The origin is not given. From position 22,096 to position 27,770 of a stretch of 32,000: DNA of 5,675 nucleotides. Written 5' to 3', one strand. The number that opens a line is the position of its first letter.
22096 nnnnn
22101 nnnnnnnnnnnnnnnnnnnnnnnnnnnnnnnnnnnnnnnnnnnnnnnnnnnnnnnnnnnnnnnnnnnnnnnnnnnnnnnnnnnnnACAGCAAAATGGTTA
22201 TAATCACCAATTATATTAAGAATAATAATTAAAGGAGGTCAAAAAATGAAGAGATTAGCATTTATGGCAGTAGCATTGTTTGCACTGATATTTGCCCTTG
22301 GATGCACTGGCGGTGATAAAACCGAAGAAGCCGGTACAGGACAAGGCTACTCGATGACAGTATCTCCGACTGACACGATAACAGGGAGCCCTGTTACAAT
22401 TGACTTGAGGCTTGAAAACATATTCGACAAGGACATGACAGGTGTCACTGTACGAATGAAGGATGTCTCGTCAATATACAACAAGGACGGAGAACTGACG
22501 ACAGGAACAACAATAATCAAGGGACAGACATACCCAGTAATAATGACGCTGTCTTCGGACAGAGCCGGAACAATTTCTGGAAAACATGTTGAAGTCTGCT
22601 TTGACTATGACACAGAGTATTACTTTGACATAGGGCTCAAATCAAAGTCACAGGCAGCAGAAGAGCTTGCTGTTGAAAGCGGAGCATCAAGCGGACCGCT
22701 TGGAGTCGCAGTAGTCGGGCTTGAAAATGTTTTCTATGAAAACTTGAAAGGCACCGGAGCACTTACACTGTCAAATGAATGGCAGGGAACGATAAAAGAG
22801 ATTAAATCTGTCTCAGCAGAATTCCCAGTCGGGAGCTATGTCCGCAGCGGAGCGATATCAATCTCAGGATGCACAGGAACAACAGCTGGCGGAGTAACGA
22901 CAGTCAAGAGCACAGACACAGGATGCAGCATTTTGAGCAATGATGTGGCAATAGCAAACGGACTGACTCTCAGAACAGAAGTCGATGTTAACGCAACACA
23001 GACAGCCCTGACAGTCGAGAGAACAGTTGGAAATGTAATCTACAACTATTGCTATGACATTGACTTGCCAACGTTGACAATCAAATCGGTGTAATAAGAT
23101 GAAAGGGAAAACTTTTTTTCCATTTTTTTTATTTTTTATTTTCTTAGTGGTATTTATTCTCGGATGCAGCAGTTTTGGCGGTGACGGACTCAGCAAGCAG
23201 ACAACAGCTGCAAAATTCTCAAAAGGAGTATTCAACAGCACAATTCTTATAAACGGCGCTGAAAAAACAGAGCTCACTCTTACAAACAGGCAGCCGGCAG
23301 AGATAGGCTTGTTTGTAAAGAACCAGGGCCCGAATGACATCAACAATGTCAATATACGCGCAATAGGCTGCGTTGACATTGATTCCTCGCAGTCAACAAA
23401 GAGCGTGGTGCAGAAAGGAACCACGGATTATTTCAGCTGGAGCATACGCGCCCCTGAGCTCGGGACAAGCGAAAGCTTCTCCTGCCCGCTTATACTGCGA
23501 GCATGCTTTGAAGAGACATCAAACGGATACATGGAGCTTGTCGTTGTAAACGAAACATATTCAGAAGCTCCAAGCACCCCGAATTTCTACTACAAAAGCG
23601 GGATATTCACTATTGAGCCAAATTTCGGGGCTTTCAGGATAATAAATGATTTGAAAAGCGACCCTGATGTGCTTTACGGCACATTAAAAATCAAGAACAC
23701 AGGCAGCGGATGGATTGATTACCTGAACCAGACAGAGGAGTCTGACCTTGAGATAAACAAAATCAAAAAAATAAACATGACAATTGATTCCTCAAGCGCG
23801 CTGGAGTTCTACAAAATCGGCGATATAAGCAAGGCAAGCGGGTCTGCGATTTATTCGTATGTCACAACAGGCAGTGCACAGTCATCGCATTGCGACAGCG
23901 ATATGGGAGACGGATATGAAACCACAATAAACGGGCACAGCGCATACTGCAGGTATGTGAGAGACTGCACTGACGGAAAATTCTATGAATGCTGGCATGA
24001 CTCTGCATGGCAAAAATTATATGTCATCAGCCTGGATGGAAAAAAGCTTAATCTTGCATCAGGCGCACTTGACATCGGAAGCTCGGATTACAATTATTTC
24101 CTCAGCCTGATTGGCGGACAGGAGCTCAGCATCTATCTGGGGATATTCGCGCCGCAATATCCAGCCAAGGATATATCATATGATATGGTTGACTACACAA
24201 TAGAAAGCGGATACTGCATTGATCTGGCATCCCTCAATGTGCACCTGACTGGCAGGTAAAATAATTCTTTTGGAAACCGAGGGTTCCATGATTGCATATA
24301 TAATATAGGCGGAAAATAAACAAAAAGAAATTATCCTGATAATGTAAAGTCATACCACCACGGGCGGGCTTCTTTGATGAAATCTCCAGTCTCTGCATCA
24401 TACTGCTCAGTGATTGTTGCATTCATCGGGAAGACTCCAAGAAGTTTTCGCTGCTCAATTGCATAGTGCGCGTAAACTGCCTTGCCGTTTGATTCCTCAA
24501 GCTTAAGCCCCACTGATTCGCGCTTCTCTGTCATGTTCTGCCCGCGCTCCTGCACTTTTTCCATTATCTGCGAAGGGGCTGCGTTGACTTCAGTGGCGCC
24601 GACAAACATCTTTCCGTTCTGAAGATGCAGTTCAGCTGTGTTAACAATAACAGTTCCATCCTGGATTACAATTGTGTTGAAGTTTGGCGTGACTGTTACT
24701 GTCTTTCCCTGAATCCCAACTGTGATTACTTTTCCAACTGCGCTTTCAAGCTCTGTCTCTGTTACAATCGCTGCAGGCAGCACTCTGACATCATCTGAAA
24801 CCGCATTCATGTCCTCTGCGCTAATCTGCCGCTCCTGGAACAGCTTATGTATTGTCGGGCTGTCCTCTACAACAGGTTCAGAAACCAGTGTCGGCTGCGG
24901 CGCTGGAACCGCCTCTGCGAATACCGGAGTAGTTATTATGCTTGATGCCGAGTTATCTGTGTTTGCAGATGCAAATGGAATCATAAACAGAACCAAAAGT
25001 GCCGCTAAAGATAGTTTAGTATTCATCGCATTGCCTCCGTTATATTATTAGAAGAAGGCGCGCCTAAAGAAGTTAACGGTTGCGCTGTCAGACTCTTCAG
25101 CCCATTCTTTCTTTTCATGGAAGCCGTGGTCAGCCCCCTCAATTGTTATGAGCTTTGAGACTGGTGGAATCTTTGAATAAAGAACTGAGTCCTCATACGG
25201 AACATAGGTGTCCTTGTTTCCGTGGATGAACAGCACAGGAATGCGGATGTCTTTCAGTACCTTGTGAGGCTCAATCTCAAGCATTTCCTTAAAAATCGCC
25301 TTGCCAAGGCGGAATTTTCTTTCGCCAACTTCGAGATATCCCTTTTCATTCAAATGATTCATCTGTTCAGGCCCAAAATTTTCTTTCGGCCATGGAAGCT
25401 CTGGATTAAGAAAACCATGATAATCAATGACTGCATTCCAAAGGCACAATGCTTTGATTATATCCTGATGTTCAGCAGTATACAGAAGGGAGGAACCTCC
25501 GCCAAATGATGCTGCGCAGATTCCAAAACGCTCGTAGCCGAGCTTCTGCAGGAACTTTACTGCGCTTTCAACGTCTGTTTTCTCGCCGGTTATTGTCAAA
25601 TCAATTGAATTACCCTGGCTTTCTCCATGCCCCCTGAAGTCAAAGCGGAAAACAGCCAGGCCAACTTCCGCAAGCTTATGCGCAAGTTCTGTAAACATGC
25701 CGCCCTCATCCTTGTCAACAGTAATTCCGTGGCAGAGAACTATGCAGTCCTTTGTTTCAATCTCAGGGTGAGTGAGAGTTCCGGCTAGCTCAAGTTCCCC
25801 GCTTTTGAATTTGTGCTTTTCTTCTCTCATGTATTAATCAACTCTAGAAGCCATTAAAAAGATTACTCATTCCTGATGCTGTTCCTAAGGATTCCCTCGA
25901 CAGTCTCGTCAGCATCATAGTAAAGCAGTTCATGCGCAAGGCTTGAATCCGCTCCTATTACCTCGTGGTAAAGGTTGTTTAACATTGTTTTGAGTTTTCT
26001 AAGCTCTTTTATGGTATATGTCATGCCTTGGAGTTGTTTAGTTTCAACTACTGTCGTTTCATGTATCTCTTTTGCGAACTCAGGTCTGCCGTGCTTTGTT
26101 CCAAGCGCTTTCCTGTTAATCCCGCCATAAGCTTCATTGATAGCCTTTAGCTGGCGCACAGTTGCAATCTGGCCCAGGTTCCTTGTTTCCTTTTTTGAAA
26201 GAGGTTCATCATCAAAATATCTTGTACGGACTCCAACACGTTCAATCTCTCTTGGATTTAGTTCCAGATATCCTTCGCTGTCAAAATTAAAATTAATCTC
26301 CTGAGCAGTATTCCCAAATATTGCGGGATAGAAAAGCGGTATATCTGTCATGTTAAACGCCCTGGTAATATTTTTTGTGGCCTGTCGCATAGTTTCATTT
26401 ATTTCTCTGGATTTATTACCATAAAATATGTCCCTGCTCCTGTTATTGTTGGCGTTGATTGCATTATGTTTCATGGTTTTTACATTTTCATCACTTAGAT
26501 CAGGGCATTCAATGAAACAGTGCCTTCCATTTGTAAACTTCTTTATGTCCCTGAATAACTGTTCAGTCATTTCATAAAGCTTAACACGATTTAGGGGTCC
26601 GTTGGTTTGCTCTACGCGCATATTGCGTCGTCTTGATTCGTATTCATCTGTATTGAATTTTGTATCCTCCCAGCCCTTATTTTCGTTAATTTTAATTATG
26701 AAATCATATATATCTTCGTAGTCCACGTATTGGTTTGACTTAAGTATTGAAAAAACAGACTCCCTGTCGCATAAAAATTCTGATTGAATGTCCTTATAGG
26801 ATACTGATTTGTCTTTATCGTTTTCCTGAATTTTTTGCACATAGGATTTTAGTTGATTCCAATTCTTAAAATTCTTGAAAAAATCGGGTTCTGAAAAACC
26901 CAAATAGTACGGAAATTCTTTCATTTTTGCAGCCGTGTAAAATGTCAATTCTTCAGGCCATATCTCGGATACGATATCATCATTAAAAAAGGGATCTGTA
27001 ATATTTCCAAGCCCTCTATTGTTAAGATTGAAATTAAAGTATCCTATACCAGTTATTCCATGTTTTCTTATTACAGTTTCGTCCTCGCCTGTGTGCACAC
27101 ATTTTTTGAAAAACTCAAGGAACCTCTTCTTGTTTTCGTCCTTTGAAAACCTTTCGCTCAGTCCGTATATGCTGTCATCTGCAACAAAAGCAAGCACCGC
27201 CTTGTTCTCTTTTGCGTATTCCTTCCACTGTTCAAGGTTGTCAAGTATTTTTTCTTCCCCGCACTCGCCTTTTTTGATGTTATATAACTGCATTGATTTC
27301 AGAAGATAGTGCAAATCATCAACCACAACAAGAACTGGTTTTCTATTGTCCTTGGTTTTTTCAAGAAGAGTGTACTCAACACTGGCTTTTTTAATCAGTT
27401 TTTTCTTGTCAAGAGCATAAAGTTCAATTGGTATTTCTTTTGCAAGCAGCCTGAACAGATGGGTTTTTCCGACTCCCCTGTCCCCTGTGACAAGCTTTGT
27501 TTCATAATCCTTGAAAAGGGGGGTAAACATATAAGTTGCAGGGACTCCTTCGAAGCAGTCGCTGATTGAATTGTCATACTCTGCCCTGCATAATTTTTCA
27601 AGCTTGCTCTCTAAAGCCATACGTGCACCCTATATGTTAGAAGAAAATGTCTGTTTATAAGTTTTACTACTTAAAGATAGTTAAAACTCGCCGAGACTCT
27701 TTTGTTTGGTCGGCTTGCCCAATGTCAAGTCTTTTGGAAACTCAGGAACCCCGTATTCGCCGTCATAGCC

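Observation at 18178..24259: Five-gene operon encoding only envelope proteins: candidate undescribed cell-surface/adhesion module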

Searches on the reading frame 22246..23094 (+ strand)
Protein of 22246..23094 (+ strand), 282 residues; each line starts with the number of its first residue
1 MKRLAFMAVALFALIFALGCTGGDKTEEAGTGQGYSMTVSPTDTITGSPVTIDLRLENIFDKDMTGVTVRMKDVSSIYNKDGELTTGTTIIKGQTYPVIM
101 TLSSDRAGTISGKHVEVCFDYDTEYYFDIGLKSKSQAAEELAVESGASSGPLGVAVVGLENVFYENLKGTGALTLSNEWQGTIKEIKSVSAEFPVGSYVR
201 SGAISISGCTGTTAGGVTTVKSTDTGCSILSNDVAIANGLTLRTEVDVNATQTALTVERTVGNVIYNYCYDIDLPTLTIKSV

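Call 3: search_protein_families(library=pfam, proteins=[window:22246-23094:+], max_evalue=1)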
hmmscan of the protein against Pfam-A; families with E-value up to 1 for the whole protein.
window:22246-23094:+ (282 aa): 0 families

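Call 4: search_protein_families(library=ncbifam, proteins=[window:22246-23094:+], max_evalue=1)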
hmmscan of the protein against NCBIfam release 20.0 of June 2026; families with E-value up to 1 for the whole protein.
window:22246-23094:+ (282 aa): 1 family
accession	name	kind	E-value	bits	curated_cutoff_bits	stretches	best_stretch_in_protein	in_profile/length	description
NF058595.1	invert_tail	domain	0.059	13.7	37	1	3-42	55-98/113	lipo-invert putative C-terminal anchoring domain-containing protein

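Call 80: search_protein_families(library=phrogs, proteins=[window:22246-23094:+], max_evalue=0.01)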
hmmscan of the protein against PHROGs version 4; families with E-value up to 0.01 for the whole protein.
window:22246-23094:+ (282 aa): 1 family
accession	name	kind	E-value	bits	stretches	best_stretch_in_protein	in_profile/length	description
phrog_9720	-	unknown function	0.0095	16.7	0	106-124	14-32/77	-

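Call 88: search_solved_structures(query=A4, max_evalue=1)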
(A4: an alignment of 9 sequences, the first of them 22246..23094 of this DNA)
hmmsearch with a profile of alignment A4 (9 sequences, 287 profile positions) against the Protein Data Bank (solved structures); distinct sequences matched with E-value up to 1: 7.
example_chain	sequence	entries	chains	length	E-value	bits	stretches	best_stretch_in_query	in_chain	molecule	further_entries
6all_A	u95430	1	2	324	0.0079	18.9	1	1-78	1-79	Fe(3+)-citrate-binding protein yfmC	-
8fut_A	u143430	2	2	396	0.11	15.1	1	36-95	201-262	S-arrestin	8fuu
2yp6_A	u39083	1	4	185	0.16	14.6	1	1-43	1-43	THIOREDOXIN FAMILY PROTEIN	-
9xf5_A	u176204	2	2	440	0.17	14.5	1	1-53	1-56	ABC transporter substrate-binding protein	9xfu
7cg1_A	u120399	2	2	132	0.21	14.2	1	84-159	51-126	Anti-sigma factor RsgI, N-terminal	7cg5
5ot1_A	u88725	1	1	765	0.28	13.8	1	1-42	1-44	Pullulanase type II, GH13 family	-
4aou_A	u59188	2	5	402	0.94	12.1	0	85-141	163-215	ISOCITRATE DEHYDROGENASE [NADP]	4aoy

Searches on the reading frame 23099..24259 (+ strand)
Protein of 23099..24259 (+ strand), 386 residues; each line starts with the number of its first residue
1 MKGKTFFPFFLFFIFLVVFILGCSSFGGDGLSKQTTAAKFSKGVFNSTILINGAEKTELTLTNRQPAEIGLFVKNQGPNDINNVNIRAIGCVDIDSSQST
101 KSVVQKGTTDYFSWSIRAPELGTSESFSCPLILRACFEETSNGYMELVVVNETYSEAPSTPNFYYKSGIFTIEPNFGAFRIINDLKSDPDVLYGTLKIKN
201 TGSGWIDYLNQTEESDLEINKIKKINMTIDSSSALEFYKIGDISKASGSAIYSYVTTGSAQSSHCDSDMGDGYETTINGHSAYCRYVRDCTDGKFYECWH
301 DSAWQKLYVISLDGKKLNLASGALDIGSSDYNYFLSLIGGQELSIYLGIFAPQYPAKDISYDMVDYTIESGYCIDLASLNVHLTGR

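Call 3: search_protein_families(library=pfam, proteins=[window:23099-24259:+], max_evalue=1)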
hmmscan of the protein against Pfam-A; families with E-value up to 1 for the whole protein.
window:23099-24259:+ (386 aa): 0 families

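Call 4: search_protein_families(library=ncbifam, proteins=[window:23099-24259:+], max_evalue=1)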
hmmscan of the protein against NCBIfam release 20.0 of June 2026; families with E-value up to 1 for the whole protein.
window:23099-24259:+ (386 aa): 1 family
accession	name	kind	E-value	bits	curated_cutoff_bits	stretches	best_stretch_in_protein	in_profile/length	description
TIGR01978.1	sufC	equivalog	0.16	11.4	212.8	1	18-88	29-96/243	Fe-S cluster assembly ATPase SufC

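Call 80: search_protein_families(library=phrogs, proteins=[window:23099-24259:+], max_evalue=0.01)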
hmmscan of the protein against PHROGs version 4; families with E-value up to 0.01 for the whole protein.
window:23099-24259:+ (386 aa): 0 families

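Call 89: search_solved_structures(query=A5, max_evalue=1)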
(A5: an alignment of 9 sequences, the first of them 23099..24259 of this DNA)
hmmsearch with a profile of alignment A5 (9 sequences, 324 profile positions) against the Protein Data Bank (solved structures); distinct sequences matched with E-value up to 1: 4.
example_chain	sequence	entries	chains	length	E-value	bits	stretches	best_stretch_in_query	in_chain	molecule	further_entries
2jdm_A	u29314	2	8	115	0.42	12.9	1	31-80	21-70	FUCOSE-BINDING LECTIN PA-IIL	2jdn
1our_A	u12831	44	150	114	0.44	12.8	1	31-80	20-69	hypothetical protein LecB | PSEUDOMONAS AERUGINOSA LECTIN II | FUCOSE-BINDING LECTIN PA-IIL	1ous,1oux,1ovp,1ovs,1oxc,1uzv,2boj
1gzt_A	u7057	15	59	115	0.45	12.8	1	31-80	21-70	FUCOSE-SPECIFIC LECTIN | PSEUDOMONAS AERUGINOSA LECTIN II | FUCOSE-BINDING LECTIN PA-IIL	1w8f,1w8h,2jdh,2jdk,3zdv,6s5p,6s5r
2jdp_A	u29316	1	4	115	0.6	12.4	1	31-80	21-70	FUCOSE-BINDING LECTIN PA-IIL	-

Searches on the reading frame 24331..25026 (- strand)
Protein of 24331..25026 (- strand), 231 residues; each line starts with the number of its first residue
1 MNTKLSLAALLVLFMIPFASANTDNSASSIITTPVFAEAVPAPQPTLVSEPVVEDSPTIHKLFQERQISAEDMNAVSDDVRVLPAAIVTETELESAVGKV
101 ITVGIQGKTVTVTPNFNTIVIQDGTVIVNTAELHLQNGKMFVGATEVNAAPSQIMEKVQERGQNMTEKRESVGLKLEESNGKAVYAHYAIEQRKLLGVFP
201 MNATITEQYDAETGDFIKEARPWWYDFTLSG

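Call 3: search_protein_families(library=pfam, proteins=[window:24331-25026:-], max_evalue=1)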
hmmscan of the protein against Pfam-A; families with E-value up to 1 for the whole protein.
window:24331-25026:- (231 aa): 2 families
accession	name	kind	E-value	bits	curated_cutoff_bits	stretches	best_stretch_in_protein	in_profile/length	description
PF13786.12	DUF4179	-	0.11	13.4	30.1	1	4-113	8-77/94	Domain of unknown function (DUF4179)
PF21090.3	P-loop_SecA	-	0.14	12.1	27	1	38-122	28-109/205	SecA P-loop domain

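Call 4: search_protein_families(library=ncbifam, proteins=[window:24331-25026:-], max_evalue=1)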
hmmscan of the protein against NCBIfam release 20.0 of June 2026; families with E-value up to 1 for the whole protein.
window:24331-25026:- (231 aa): 0 families

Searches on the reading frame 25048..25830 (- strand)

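Call 9: search_protein_families(library=pfam, proteins=[window:25048-25830:-], max_evalue=0.001)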
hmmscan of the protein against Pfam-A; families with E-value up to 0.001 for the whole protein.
window:25048-25830:- (260 aa): 9 families
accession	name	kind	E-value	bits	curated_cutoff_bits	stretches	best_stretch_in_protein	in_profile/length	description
PF12146.15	Hydrolase_4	-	6.3e-20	71.9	27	1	26-138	3-114/239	Serine aminopeptidase, S33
PF00561.26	Abhydrolase_1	-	3.4e-19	69.9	25.8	2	30-142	3-110/245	alpha/beta hydrolase fold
PF12697.13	Abhydrolase_6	-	4.5e-10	41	26.3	1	30-239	1-208/217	Alpha/beta hydrolase family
PF20408.4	Abhydrolase_11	-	2.6e-07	31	27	0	191-248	122-178/193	Alpha/beta hydrolase domain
PF00326.27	Peptidase_S9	-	4.4e-06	26.8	22.6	1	53-258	10-209/213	Prolyl oligopeptidase family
PF02129.25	Peptidase_S15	-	3.8e-05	23.9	23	0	48-137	46-132/262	X-Pro dipeptidyl-peptidase (S15 family)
PF20434.5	BD-FAE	-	5e-05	23.4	26.8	1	41-218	31-211/215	BD-FAE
PF01738.24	DLH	-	0.00018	21.6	21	0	187-251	134-202/217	Dienelactone hydrolase family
PF09752.15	ABHD18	-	0.00043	20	21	0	75-147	148-226/351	Alpha/beta hydrolase domain containing 18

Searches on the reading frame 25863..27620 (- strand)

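Call 9: search_protein_families(library=pfam, proteins=[window:25863-27620:-], max_evalue=0.001)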
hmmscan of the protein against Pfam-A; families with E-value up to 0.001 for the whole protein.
window:25863-27620:- (585 aa): 2 families
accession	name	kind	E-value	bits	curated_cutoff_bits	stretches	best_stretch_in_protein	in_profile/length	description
PF00004.35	AAA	-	3.1e-06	28.1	21.2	1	43-124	2-87/131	ATPase family associated with various cellular activities (AAA)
PF13191.12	AAA_16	-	0.00036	21.5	32.6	0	43-65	28-50/167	AAA ATPase domain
